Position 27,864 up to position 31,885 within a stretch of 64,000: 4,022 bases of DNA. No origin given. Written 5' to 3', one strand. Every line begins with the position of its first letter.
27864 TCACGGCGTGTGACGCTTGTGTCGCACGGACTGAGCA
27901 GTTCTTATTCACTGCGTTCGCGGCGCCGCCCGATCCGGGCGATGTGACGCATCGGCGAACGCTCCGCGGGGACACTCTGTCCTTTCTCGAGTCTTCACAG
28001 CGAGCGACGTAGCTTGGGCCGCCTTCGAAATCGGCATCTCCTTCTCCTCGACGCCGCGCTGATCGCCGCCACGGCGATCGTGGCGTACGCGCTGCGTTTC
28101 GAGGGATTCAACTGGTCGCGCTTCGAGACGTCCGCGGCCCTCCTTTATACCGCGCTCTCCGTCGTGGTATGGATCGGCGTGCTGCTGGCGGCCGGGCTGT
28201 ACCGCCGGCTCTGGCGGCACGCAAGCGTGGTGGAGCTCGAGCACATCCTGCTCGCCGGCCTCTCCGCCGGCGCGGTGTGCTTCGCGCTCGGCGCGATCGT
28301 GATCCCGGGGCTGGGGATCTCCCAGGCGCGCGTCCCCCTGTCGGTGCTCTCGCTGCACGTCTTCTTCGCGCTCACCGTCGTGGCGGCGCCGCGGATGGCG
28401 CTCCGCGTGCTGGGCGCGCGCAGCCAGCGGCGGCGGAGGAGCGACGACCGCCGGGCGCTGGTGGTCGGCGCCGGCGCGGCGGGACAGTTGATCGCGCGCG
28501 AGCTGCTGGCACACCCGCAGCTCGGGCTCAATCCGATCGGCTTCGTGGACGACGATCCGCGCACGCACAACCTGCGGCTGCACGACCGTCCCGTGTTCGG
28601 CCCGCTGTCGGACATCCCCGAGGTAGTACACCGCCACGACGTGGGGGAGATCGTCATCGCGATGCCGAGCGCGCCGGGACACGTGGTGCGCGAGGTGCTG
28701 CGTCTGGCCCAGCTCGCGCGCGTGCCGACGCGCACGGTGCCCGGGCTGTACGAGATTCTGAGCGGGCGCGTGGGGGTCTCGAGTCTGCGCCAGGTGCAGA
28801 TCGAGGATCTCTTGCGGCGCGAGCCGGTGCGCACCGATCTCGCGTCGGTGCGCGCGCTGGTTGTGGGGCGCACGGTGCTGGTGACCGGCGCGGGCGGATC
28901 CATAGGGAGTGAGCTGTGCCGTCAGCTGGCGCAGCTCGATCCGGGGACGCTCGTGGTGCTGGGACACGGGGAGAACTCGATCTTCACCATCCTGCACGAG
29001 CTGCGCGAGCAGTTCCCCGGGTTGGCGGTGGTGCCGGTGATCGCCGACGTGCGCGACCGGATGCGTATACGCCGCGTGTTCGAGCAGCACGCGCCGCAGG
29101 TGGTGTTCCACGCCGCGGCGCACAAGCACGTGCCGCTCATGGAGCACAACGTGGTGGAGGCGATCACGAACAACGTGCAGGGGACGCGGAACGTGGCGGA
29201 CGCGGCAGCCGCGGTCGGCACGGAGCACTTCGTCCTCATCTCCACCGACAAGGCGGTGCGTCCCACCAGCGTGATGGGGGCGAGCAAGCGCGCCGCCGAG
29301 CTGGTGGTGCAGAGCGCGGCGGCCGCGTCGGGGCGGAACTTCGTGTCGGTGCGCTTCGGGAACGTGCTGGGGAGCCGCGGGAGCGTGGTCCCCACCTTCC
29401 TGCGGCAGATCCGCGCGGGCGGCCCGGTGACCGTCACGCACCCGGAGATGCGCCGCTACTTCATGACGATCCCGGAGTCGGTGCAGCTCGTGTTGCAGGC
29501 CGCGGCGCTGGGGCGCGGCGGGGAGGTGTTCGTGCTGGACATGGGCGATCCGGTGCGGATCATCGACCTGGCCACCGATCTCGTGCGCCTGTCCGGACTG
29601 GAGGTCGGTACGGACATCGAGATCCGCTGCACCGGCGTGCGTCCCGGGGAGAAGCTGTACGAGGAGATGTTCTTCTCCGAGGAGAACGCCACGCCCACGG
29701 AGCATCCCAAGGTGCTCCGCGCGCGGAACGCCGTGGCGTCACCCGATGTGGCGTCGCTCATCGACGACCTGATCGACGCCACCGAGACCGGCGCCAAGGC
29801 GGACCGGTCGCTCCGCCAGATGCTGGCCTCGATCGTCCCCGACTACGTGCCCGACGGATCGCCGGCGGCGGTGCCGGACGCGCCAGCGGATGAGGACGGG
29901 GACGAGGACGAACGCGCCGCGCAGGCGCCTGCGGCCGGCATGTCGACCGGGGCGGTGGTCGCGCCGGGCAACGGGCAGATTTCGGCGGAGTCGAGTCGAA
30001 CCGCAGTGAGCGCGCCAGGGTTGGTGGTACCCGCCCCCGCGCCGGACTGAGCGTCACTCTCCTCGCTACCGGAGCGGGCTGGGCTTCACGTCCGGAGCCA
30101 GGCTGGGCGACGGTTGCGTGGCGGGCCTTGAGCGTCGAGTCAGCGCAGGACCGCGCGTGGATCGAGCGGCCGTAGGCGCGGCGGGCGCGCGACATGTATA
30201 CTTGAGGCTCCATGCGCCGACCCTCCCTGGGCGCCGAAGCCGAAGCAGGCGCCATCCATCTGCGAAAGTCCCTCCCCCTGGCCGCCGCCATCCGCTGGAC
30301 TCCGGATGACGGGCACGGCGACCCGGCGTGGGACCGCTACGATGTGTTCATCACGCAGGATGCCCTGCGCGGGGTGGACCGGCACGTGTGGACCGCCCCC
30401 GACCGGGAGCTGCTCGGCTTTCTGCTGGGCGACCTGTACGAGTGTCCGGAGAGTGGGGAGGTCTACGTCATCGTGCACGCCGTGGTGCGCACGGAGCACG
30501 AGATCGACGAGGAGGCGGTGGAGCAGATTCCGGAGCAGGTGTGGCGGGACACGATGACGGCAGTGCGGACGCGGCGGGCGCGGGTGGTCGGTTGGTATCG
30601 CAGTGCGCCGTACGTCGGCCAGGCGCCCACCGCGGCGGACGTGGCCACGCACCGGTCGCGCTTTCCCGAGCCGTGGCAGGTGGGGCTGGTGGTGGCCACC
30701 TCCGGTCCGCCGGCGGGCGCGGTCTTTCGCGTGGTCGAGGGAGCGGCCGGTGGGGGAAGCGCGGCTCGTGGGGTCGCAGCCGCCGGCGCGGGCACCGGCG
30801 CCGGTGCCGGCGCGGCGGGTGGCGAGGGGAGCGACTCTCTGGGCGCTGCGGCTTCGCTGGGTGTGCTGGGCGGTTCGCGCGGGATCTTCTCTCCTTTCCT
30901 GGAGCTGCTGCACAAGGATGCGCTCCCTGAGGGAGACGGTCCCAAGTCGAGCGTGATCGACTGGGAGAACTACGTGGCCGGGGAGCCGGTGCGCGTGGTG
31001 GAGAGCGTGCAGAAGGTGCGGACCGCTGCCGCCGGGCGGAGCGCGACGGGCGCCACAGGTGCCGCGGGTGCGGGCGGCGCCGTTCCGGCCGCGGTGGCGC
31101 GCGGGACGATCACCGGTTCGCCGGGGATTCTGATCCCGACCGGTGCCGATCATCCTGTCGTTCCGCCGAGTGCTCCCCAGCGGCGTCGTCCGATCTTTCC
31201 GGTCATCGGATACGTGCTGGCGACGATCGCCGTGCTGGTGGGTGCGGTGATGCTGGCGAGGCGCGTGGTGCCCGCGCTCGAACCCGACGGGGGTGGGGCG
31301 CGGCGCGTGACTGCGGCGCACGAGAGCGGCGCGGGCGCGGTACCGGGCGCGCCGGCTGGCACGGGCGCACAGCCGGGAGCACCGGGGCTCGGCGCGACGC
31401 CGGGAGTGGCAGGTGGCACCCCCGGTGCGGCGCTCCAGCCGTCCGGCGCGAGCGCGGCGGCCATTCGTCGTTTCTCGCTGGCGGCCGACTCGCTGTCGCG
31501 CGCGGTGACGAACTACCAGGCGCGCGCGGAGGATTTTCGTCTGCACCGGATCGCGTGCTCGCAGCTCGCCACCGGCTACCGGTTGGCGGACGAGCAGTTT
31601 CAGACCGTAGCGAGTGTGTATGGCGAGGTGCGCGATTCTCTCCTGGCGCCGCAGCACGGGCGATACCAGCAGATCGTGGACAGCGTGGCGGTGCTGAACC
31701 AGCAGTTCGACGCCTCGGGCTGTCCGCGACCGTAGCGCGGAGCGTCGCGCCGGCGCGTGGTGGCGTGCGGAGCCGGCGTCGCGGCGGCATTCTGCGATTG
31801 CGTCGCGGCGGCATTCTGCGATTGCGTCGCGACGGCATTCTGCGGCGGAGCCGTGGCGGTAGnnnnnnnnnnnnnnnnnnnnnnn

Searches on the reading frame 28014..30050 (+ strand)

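Call 11: search_protein_families(library=pfam, proteins=[window:28014-30050:+], max_evalue=0.01)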
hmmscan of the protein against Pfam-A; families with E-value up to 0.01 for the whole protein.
window:28014-30050:+ (678 aa): 12 families
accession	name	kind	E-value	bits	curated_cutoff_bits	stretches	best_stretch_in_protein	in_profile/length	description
PF02719.21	Polysacc_synt_2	-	5e-119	397.3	20.2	1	288-570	1-291/293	Polysaccharide biosynthesis protein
PF01370.27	Epimerase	-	4.1e-29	102.1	20.9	1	288-507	1-238/240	NAD dependent epimerase/dehydratase family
PF04321.23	RmlD_sub_bind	-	7.4e-18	65.1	27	1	287-476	2-177/287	RmlD substrate binding domain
PF16363.11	GDP_Man_Dehyd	-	1.8e-14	54.4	27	1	289-492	1-232/332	GDP-mannose 4,6 dehydratase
PF13727.12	CoA_binding_3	-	1.6e-12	48.2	25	1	101-243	40-175/175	CoA-binding domain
PF01073.25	3Beta_HSD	-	8.2e-11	41.9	22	1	289-419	1-124/280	3-beta hydroxysteroid dehydrogenase/isomerase family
PF08659.16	KR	-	2.2e-07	31.4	22.6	1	287-411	2-136/180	KR domain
PF13460.12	NAD_binding_10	-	1.4e-06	28.7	27.2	1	292-417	1-104/184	NAD(P)H-binding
PF00106.31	adh_short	-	1.7e-06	28.1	26.6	1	287-359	2-71/195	short chain dehydrogenase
PF07993.18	NAD_binding_4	-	1.5e-05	24.7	20.1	0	361-416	89-141/258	Male sterility protein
PF00899.27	ThiF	-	0.00053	19.7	28.1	0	128-181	5-53/238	ThiF family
PF13561.12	adh_short_C2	-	0.0054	16.8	27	1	292-445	1-167/236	Enoyl-(Acyl carrier protein) reductase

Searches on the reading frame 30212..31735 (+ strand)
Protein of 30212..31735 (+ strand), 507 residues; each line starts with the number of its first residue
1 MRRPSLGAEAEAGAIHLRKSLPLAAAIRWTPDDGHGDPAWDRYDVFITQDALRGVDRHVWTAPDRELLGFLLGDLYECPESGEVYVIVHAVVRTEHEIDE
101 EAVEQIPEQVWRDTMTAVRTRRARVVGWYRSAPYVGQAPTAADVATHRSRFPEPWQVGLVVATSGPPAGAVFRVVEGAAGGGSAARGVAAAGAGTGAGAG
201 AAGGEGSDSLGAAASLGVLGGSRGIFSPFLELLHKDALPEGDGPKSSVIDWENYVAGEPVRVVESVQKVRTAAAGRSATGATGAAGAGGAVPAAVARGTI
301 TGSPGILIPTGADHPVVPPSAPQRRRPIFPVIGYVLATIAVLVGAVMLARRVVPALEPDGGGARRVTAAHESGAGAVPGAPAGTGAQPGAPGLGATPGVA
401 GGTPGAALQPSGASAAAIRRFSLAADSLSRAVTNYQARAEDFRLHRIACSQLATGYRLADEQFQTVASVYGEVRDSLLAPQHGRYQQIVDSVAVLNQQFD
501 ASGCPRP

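Call 57: search_protein_families(library=pfam, proteins=[window:30212-31735:+], max_evalue=0.001)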
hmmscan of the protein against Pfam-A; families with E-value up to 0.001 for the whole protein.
window:30212-31735:+ (507 aa): 1 family
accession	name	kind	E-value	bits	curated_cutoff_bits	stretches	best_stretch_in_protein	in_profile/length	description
PF01398.27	JAB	-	3.5e-06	27.3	22.5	1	57-149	18-110/117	JAB1/Mov34/MPN/PAD-1 ubiquitin protease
